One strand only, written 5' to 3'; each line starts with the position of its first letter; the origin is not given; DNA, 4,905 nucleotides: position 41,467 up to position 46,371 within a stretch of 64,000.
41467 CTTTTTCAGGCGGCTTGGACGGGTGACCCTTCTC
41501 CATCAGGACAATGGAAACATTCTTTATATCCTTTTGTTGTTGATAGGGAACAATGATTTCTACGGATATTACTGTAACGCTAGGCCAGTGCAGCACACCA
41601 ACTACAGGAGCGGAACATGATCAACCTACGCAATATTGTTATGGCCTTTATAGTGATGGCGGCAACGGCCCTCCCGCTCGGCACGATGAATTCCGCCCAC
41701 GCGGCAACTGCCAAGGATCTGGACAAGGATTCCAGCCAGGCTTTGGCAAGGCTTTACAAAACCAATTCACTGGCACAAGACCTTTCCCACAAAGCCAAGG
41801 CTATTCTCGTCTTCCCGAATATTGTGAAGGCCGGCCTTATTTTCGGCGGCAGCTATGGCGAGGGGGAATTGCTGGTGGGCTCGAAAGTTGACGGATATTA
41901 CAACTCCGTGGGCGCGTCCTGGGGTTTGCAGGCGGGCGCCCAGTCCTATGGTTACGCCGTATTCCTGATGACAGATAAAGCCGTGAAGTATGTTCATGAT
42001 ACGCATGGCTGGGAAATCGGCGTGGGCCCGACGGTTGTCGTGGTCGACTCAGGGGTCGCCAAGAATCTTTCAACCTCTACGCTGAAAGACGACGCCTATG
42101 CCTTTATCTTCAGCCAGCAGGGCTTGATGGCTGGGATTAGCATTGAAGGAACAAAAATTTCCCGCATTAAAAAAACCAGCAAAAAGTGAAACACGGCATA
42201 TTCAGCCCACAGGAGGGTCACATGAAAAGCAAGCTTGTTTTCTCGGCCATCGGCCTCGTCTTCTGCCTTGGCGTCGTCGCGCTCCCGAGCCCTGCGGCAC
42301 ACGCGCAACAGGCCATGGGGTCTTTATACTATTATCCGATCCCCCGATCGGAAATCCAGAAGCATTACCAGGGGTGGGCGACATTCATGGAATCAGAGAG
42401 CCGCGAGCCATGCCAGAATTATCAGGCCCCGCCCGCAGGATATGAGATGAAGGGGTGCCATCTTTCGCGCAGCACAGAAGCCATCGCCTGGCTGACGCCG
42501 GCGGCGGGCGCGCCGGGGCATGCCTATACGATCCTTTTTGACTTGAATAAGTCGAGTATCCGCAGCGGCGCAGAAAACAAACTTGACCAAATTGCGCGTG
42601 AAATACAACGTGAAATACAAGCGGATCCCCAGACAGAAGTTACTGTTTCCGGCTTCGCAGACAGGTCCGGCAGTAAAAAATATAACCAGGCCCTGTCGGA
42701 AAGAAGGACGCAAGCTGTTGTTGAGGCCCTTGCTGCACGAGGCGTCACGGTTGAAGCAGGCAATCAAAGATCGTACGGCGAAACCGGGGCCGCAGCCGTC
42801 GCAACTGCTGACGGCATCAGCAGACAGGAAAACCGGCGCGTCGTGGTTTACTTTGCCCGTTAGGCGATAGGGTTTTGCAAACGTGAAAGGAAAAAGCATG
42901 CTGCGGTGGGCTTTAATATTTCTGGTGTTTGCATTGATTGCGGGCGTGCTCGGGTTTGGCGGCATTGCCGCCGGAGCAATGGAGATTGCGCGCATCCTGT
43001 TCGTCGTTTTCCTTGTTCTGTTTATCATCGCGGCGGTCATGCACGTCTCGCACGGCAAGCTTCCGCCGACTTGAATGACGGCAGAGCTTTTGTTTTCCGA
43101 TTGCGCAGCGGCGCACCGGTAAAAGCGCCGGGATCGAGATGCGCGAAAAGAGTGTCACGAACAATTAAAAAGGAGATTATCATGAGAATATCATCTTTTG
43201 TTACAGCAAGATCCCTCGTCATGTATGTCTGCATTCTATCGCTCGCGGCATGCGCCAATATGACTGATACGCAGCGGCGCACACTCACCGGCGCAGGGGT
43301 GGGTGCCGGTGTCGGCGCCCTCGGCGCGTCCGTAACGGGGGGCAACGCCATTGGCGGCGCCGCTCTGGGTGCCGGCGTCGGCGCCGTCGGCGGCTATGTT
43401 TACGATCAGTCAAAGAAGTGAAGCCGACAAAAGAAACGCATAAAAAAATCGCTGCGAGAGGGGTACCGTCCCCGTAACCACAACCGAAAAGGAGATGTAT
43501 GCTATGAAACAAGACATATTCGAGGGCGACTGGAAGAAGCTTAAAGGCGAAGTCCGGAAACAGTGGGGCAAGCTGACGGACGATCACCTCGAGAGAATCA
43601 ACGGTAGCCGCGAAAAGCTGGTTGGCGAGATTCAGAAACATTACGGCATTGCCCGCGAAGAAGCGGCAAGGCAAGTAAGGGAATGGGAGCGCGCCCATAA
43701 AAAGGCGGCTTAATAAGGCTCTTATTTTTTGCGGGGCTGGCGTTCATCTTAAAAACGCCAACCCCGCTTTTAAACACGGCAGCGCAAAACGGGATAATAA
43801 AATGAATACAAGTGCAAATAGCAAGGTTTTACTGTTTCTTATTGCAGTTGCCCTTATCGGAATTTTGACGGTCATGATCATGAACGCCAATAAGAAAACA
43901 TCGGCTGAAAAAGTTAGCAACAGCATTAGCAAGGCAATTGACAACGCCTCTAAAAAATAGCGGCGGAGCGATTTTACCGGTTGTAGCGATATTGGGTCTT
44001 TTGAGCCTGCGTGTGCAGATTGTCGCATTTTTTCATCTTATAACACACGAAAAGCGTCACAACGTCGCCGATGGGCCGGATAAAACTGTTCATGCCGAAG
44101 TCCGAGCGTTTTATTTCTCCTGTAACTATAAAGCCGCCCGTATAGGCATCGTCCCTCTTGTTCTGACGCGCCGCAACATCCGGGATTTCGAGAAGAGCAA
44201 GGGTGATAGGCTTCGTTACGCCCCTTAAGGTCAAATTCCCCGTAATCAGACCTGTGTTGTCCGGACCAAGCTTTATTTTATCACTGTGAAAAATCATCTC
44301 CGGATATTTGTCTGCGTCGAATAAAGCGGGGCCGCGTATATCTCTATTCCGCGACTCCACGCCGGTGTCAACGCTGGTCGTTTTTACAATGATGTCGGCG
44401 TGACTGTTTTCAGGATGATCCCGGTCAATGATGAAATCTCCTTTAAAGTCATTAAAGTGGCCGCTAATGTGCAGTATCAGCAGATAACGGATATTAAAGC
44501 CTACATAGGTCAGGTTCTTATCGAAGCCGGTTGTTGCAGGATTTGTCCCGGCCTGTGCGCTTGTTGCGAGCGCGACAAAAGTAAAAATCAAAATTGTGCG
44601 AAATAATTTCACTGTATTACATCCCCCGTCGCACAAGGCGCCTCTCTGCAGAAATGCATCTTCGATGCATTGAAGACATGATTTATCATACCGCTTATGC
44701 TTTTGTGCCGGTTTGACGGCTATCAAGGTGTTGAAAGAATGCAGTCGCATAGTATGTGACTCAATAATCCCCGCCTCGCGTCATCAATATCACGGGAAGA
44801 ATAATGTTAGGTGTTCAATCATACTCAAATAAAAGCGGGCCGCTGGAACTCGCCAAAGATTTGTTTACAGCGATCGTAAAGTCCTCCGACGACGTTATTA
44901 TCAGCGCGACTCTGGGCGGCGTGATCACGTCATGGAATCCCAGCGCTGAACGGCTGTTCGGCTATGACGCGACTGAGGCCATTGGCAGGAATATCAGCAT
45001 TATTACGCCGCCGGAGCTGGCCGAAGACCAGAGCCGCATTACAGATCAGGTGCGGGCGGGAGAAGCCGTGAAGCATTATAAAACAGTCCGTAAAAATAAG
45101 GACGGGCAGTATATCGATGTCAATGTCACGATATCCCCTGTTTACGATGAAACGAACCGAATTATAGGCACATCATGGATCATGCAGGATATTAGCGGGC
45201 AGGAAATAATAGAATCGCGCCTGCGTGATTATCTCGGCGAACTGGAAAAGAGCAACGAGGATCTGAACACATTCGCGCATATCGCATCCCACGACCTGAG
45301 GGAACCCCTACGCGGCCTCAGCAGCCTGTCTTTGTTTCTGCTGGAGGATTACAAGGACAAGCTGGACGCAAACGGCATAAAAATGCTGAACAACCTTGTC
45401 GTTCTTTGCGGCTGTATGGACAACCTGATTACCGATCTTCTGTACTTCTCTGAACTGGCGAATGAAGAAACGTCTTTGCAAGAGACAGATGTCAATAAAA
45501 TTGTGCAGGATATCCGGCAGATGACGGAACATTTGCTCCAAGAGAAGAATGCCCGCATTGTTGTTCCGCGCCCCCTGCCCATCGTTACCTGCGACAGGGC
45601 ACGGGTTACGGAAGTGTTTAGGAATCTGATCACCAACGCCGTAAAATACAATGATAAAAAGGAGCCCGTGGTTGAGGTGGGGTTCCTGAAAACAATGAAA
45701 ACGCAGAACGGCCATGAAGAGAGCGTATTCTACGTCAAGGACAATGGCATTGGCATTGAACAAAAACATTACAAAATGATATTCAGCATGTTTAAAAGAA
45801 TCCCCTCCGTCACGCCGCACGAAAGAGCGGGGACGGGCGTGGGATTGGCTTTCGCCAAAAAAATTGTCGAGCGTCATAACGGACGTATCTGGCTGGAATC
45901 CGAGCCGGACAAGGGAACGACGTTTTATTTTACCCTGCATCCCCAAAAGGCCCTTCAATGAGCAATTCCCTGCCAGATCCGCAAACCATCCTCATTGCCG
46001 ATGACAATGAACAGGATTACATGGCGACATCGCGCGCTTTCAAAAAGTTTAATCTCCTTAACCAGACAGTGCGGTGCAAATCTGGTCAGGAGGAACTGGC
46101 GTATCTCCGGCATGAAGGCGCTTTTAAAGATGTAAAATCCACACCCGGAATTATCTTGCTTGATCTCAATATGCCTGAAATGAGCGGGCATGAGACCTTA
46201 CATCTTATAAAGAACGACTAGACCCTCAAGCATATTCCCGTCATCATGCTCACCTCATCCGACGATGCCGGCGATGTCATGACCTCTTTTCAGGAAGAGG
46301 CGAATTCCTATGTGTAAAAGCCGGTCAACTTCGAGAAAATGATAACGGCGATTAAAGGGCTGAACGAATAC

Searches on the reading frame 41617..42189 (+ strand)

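Call 10: search_protein_families(library=pfam, proteins=[window:41617-42189:+], max_evalue=0.01)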
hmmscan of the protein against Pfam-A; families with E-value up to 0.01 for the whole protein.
window:41617-42189:+ (190 aa): 1 family
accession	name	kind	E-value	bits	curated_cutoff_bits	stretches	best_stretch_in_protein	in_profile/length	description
PF04366.17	Ysc84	-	7.2e-11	42.4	25.1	1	99-186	2-90/127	Las17-binding protein actin regulator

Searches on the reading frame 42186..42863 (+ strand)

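Call 10: search_protein_families(library=pfam, proteins=[window:42186-42863:+], max_evalue=0.01)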
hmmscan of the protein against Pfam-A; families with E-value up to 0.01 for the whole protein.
window:42186-42863:+ (225 aa): 1 family
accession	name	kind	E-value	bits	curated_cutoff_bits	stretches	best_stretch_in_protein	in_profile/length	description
PF00691.25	OmpA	-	1.8e-13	51.1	27.2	1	117-208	1-90/98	OmpA family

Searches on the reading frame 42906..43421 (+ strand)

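Call 10: search_protein_families(library=pfam, proteins=[window:42906-43421:+], max_evalue=0.01)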
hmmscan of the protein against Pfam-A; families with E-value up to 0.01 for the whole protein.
window:42906-43421:+ (171 aa): 2 families
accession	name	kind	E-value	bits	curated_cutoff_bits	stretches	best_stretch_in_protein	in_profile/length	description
PF13441.11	Gly-zipper_YMGG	-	6.3e-05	23.1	28.9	1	125-166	2-42/45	YMGG-like Gly-zipper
PF13488.11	Gly-zipper_Omp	-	0.0083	16.5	25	0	129-165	2-37/46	Glycine zipper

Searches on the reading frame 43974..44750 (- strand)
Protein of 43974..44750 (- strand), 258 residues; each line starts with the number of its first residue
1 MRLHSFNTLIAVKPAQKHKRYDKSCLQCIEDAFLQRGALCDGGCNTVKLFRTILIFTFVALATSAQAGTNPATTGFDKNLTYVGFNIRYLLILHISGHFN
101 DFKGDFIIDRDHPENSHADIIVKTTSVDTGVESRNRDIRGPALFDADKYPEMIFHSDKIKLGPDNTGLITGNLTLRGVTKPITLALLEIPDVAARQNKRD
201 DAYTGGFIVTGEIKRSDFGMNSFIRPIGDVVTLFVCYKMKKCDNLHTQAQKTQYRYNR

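Call 10: search_protein_families(library=pfam, proteins=[window:43974-44750:-], max_evalue=0.01)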
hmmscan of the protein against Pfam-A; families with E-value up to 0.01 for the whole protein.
window:43974-44750:- (258 aa): 1 family
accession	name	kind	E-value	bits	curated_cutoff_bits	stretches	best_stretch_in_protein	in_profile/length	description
PF04264.18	YceI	-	7.1e-31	108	23.7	1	77-233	4-144/150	YceI-like domain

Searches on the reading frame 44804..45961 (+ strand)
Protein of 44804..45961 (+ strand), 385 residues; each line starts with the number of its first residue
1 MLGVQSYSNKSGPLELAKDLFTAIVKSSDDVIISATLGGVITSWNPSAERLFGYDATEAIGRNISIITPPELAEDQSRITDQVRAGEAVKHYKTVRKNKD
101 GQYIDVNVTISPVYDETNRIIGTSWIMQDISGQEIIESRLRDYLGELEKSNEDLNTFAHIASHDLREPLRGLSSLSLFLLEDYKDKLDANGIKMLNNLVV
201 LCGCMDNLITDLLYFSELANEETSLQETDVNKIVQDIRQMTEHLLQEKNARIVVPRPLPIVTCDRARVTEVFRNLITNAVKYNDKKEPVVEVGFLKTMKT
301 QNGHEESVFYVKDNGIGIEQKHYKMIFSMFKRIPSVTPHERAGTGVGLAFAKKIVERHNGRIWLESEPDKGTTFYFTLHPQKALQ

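Call 10: search_protein_families(library=pfam, proteins=[window:44804-45961:+], max_evalue=0.01)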
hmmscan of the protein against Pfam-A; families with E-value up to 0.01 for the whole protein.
window:44804-45961:+ (385 aa): 8 families
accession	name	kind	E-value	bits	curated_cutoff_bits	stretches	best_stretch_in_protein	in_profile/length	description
PF02518.31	HATPase_c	-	7.2e-25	88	26.4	1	264-380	2-109/111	Histidine kinase-, DNA gyrase B-, and HSP90-like ATPase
PF00989.32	PAS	-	6.3e-19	68.5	22.6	1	21-130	3-113/113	PAS fold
PF13426.13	PAS_9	-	4.2e-16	59.5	27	1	31-131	4-102/103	PAS domain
PF08448.16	PAS_4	-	1.1e-10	42.1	23.1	1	26-132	2-107/110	PAS fold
PF13596.12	PAS_10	-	1.3e-10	42.2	22.1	1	41-130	21-105/106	PAS domain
PF08447.18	PAS_3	-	2.4e-07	31.4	25.6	1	42-125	2-87/89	PAS fold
PF13188.13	PAS_8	-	3.3e-06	27.2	21.8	1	20-76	2-58/65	PAS domain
PF00512.31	HisKA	-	6.2e-05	23.4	26.9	1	154-219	2-64/66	His Kinase A (phospho-acceptor) domain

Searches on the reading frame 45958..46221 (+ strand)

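Call 10: search_protein_families(library=pfam, proteins=[window:45958-46221:+], max_evalue=0.01)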
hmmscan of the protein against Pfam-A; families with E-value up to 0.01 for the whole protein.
window:45958-46221:+ (87 aa): 1 family
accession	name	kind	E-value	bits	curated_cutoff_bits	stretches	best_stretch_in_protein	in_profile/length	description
PF00072.30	Response_reg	-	7e-08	33.1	30.2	1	11-86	1-66/111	Response regulator receiver domain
